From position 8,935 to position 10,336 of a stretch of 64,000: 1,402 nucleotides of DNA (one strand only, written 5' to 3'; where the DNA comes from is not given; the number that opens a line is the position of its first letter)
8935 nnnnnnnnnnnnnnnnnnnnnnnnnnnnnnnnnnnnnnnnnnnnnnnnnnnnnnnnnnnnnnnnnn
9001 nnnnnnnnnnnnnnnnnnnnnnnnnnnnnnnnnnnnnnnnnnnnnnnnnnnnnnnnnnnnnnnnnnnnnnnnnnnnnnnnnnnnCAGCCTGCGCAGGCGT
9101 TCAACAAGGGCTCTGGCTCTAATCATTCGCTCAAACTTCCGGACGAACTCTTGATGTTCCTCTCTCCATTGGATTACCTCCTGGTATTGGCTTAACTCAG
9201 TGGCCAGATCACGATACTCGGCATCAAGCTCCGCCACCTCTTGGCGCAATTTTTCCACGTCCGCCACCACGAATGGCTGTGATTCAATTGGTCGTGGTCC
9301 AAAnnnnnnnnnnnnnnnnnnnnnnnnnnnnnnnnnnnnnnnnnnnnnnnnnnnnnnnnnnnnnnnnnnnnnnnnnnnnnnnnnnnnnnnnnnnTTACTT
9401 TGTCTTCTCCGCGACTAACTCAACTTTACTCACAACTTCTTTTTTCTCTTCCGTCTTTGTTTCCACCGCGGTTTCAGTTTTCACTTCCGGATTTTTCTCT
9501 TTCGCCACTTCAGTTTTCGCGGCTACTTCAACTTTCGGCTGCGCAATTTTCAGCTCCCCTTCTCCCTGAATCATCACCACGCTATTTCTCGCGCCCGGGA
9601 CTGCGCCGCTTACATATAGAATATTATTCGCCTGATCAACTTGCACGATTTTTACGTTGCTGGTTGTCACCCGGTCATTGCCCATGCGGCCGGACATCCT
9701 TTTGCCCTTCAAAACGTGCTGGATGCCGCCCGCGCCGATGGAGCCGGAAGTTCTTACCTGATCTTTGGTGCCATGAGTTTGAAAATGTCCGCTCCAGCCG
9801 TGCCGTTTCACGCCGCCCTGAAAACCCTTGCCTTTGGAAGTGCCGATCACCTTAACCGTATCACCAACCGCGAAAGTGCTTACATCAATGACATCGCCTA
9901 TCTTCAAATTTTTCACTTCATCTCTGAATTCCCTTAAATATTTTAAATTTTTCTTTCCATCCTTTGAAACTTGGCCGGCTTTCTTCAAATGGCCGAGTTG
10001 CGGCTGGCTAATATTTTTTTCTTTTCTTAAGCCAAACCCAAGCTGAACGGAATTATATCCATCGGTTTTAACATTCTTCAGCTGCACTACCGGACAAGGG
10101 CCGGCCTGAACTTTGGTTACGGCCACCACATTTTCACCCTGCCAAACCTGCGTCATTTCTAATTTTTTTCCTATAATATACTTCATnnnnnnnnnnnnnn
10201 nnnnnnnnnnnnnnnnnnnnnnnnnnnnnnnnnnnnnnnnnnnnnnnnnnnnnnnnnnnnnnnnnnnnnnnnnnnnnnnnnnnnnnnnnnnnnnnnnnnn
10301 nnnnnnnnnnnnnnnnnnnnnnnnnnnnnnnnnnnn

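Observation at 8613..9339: GC-rich tandem-duplicated coiled-coil gene plus MITE inserted inside the S10 ribosomal operon (between rplD and rplC)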

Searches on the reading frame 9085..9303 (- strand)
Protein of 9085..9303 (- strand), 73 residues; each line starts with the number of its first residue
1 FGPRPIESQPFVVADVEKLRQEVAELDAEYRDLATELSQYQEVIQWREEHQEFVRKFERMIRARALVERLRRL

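Call 24: search_protein_representatives(alignment_id=A1)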
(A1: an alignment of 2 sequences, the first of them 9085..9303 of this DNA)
Query: 2 sequences, 73 profile positions. Proteins with E-value up to 0.001 (for the whole library): 3; up to 1e-10: 1; up to 1e-30: 1. The best 3 are listed.
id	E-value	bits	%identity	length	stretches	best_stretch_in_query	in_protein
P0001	2.5e-85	296.6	-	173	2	1-73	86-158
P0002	4.5e-08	49.1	-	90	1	28-70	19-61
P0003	6.3e-08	48.7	-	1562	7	12-49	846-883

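Call 26: find_encoding_contigs(protein=P0002, flank=6000, max_places=6)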
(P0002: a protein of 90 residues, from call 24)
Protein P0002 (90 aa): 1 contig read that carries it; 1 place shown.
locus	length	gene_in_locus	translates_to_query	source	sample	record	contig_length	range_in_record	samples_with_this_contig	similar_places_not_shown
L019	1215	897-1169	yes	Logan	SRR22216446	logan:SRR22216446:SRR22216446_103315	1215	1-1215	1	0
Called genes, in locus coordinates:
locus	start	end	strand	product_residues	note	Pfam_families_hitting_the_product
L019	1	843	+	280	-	?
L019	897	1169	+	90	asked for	-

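Call 33: find_homologous_proteins(query=A5, max_evalue=1)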
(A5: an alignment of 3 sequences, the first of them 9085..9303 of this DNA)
Query A5 (3 sequences) (73 aa, profile of the alignment): 1 proteins with E <= 1 among 95 candidates.
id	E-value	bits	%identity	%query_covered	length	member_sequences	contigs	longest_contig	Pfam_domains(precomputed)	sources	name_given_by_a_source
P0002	2.5e-24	103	49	56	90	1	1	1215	-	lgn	-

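Call 50: search_protein_families(library=pfam, proteins=[P0002], max_evalue=0.1)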
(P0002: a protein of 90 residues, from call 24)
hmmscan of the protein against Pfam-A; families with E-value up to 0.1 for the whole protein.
P0002 (90 aa): 0 families

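Call 51: search_protein_families(library=padloc, proteins=[P0002], max_evalue=0.1)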
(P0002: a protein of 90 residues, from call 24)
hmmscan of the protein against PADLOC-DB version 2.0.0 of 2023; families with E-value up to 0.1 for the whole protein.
P0002 (90 aa): 1 family
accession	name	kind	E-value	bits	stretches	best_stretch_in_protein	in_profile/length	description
PDLC04800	PDC-S02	-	0.039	12.3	0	12-37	32-57/129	-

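Call 62: find_related_loci(query=A5, collection=viral_contigs, flank=4000)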
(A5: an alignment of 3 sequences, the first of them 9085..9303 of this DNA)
Query A5 (73 aa) in viral_contigs; peptide patterns used: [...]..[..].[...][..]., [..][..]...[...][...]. (x = any residue, [..] = any of these).
130 stretches matched a pattern, but none encodes a relative of the query by tblastn (E <= 1e-3).

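Call 77: search_solved_structures(query=A5, max_evalue=10)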
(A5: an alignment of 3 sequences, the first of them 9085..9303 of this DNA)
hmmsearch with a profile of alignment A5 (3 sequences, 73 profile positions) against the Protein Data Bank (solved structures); distinct sequences matched with E-value up to 10: 10.
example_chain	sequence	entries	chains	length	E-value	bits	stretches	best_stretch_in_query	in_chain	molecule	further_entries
4xa3_A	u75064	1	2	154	0.087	16.2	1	26-72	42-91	Gp7-MYH7(1361-1425)-Eb1 chimera protein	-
4v4n_BB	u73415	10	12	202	0.75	13.2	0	28-61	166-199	30S ribosomal protein S2P | 30S ribosomal protein S2 | 30S ribosomal protein uS2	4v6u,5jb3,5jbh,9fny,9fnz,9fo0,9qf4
5tev_A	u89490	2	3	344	0.87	13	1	17-45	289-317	Tryptophan--tRNA ligase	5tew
3rkl_A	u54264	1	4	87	0.98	12.8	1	9-44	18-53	STIV-A81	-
9okb_C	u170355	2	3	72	1.4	12.2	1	18-49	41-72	CS-3 | DASH complex subunit DAD4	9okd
1u2u_A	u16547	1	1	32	1.6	12.1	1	15-41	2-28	General control protein GCN4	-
5c2c_A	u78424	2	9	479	1.6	12.1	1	43-59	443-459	Form II RubisCO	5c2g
9ugr_A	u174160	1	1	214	2.3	11.6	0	15-48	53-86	Syn-F4-Link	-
6pse_A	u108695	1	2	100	2.5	11.5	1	12-52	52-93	Protein bicaudal D homolog 2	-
7sba_I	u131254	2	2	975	6.8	10.1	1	35-64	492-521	Cas10d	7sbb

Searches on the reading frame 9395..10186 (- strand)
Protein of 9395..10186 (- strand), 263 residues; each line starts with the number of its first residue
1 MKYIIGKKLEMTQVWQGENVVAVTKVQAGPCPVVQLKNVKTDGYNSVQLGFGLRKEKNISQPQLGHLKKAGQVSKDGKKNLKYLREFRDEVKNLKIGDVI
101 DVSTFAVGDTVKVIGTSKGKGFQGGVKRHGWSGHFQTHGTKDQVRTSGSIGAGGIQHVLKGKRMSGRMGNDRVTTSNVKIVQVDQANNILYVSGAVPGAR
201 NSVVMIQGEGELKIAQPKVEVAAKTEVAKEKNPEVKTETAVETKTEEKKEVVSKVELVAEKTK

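Call 5: search_protein_families(library=pfam, proteins=[window:9395-10186:-], max_evalue=1)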
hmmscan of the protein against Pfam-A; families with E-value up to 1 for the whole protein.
window:9395-10186:- (263 aa): 3 families
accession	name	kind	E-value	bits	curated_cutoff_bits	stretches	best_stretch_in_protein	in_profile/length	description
PF00297.29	Ribosomal_L3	-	5.5e-11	42.5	22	1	103-186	210-291/369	Ribosomal protein L3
PF24986.1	PRC_RimM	-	0.13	12.4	27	1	93-120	14-40/69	RimM PRC barrel domain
PF18346.7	SH3_15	-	0.31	11.8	24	1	105-141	1-37/67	Mind bomb SH3 repeat domain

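Call 35: find_related_loci(query=A7, collection=metagenome_contigs, flank=3500)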
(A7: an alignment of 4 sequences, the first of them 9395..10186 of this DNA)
Query A7 (263 aa) in metagenome_contigs; peptide patterns used: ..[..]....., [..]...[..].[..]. (x = any residue, [..] = any of these).
387 stretches matched a pattern; 277 encode a relative of the query (tblastn E <= 1e-3); the best 80 are kept; 80 distinct loci.
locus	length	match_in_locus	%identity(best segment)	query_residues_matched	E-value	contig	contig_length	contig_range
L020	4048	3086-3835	75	1-252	1e-125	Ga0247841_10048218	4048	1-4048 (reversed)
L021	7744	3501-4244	73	1-253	5e-122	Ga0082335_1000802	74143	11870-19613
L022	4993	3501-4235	73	1-247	2e-121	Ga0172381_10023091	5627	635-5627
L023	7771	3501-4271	70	1-261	2e-118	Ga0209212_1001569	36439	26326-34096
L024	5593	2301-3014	75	1-240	4e-118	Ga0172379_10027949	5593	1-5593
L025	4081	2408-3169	71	1-255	9e-118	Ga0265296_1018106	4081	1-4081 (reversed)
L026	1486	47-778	72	1-254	5e-125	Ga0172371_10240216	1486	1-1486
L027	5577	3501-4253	69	1-256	2e-115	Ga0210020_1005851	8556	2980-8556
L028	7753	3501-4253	69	1-256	2e-114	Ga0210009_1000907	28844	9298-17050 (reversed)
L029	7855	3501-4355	66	1-262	1e-114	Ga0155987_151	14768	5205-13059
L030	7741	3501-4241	70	1-255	1e-114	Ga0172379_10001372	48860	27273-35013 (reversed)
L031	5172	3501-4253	69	1-256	1e-114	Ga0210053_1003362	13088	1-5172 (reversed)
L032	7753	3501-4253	69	1-256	2e-114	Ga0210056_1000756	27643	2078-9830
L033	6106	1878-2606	73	1-239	2e-113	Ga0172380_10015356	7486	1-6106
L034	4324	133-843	71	1-243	5e-114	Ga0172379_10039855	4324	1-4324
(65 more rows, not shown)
